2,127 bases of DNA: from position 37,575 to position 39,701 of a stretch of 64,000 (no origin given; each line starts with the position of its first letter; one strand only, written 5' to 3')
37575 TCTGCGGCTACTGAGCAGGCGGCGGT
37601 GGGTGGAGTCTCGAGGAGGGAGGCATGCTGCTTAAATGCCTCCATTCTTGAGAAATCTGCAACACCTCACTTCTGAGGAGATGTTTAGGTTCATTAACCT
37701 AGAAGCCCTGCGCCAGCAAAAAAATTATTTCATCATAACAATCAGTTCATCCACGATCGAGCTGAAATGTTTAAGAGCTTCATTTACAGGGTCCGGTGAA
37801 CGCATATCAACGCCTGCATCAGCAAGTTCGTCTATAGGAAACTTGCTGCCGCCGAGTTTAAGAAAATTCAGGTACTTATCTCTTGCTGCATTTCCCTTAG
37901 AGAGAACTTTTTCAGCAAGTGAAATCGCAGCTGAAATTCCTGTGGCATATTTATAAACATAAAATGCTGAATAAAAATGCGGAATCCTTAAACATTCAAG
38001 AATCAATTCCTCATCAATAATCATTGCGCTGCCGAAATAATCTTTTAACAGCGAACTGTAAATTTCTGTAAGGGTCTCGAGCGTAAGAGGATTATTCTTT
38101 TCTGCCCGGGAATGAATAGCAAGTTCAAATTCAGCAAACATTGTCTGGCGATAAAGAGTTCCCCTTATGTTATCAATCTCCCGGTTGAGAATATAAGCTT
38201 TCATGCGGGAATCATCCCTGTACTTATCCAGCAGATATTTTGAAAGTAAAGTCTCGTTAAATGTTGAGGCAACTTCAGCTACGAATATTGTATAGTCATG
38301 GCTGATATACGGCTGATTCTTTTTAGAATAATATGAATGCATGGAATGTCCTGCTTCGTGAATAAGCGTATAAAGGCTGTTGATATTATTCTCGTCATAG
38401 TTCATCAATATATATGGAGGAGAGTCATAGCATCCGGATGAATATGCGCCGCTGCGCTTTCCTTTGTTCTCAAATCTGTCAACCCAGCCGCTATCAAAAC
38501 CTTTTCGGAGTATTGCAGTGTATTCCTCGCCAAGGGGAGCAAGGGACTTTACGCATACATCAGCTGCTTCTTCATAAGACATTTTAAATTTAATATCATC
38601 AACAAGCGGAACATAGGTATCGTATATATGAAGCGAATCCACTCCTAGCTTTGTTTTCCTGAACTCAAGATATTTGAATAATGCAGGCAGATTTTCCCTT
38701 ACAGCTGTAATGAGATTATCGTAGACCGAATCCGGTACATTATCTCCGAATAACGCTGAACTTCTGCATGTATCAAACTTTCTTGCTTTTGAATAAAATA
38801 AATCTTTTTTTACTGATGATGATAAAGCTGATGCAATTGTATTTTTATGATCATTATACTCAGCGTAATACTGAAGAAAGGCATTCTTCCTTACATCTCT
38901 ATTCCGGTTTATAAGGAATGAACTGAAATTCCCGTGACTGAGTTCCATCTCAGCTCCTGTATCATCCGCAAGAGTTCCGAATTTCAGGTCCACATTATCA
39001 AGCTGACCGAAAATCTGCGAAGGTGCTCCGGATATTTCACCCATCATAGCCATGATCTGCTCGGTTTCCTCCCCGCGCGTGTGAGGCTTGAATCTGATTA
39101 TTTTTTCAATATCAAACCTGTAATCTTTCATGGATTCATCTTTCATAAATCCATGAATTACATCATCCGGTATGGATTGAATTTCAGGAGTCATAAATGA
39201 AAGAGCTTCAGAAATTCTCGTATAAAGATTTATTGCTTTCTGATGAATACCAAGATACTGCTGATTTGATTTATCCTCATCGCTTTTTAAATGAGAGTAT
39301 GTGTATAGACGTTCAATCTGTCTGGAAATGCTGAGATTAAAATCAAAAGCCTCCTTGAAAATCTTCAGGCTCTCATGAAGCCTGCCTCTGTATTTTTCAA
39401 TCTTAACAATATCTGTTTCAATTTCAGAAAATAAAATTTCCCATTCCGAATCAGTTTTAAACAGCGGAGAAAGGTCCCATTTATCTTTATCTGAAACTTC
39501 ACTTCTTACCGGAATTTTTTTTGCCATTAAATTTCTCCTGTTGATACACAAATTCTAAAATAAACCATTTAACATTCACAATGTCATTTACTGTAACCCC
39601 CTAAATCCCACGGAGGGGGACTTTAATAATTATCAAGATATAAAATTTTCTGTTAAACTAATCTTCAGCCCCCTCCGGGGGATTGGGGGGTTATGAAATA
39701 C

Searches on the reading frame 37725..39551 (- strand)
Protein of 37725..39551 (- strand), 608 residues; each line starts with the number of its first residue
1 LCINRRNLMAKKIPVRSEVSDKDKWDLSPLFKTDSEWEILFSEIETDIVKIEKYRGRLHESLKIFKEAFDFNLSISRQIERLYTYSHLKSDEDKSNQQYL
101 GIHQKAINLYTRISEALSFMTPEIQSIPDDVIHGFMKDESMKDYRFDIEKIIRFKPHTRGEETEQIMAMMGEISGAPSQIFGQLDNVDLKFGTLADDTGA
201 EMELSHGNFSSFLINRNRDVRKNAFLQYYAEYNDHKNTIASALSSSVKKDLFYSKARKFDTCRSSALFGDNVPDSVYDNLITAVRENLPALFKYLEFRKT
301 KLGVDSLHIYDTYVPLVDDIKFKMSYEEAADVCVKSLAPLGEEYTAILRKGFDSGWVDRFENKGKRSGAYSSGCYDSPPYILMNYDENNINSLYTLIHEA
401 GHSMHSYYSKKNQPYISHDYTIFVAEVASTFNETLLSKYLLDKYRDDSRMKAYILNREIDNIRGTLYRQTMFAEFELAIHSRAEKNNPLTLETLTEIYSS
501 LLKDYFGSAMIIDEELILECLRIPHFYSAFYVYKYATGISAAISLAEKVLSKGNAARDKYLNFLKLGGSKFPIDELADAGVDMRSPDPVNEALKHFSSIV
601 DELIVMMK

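Call 16: find_related_loci(query=window:37725-39551:-, collection=genome_contigs, flank=6000)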
Query window:37725-39551:- (608 aa) in genome_contigs; peptide patterns used: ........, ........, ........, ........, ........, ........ (x = any residue, [..] = any of these).
600 stretches matched a pattern (row limit reached: there are more); 593 encode a relative of the query (tblastn E <= 1e-3); the best 80 are kept; 80 distinct loci.
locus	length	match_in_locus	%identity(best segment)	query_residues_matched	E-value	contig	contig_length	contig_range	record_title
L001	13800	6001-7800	65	5-603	0e+0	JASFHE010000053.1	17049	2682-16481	MAG: Desulfobacteraceae bacterium isolate D0608M12metaG_Bin_560 D0608M12metaG_FD_scaffold_179_c1, whole genome shotgun s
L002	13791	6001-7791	63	9-605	0e+0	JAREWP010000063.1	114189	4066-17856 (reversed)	MAG: Candidatus Magnetocorallium paracelense isolate XS-1 k255_45298, whole genome shotgun sequence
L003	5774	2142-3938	58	8-606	0e+0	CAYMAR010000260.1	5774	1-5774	MAG TPA_asm: uncultured Desulfobacteraceae bacterium isolate binchicken_co236_48 genome assembly, contig: NODE_4607_leng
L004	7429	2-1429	68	129-604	0e+0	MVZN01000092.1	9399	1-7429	MAG: Spirochaetes bacterium ADurb.BinA120 BWY96_contig000092, whole genome shotgun sequence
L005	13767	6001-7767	54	15-603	0e+0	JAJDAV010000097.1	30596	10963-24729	MAG: Nitrospinaceae bacterium isolate OFTM135 OFTM135_96, whole genome shotgun sequence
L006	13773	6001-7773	51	12-603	0e+0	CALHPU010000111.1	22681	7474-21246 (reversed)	MAG: uncultured Pirellulaceae bacterium isolate L4_Bin_METABAT__57_1 genome assembly, contig: c_000000203117, whole geno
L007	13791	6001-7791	50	11-608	0e+0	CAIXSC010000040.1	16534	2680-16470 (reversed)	MAG: uncultured Planctomycetaceae bacterium isolate LaPlata-15m-b_bin-643 genome assembly, contig: bin-643:0040/1075, wh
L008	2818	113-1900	50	11-607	0e+0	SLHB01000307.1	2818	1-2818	MAG: Candidatus Hydrogenedentota bacterium isolate CSSed165cm_129 CSSed16-5cm-216056, whole genome shotgun sequence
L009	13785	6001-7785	51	6-597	0e+0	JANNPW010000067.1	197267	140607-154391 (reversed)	MAG: Mariniblastus sp. isolate SOY_31_metabat_97 SOY_31_k141_1680678, whole genome shotgun sequence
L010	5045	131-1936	48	2-603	0e+0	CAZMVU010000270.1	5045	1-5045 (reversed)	MAG TPA_asm: uncultured Nitrospirales bacterium isolate SRP252850_co1_233 genome assembly, contig: NODE_30784_length_504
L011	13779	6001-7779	49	10-603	0e+0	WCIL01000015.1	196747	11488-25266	MAG: Phycisphaera sp. RhM NODE_65_length_196753_cov_6.286000, whole genome shotgun sequence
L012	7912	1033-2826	50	5-603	0e+0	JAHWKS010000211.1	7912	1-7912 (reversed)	MAG: Planctomycetota bacterium isolate 0813_bin24 NODE_4216_length_7912_cov_6.023164, whole genome shotgun sequence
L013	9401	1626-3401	50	11-603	0e+0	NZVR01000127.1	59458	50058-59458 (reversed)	MAG: Blastopirellula sp. isolate NAT61 43143, whole genome shotgun sequence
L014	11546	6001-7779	49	10-603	0e+0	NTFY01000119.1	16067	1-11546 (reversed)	Rhodopirellula sp. SM50 Rhodopilula_apulia_SM50_contig_119, whole genome shotgun sequence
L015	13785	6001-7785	50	11-607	0e+0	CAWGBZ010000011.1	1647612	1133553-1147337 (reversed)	MAG: uncultured Verrucomicrobiae bacterium isolate MFD06435.bin.1.194 genome assembly, contig: contig_15079, whole genom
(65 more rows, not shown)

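Call 23: search_protein_families(library=pfam, proteins=[window:37725-39551:-], max_evalue=0.1)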
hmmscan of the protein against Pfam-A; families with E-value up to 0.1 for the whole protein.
window:37725-39551:- (608 aa): 2 families
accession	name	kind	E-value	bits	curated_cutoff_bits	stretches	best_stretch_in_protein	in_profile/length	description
PF01432.26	Peptidase_M3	-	7.1e-82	276.6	27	1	215-593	5-455/457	Peptidase family M3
PF08439.15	Peptidase_M3_N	-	1.9e-20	73.3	25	1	123-191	1-70/70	Oligopeptidase F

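Call 65: list_cluster_members(proteins=[window:37728-39527:-, L081:6136-7935:+, L086:8038-9837:+])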
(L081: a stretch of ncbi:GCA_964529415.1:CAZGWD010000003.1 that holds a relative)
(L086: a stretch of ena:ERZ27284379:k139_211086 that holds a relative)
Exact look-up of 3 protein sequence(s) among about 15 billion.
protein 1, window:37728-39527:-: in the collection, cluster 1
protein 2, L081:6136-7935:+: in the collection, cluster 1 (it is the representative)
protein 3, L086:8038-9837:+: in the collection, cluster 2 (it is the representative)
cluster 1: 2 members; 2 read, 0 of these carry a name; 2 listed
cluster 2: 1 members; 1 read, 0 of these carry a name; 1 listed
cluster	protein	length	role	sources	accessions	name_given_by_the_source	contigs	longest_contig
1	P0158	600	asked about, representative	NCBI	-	-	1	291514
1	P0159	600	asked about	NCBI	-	-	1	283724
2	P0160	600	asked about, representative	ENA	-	-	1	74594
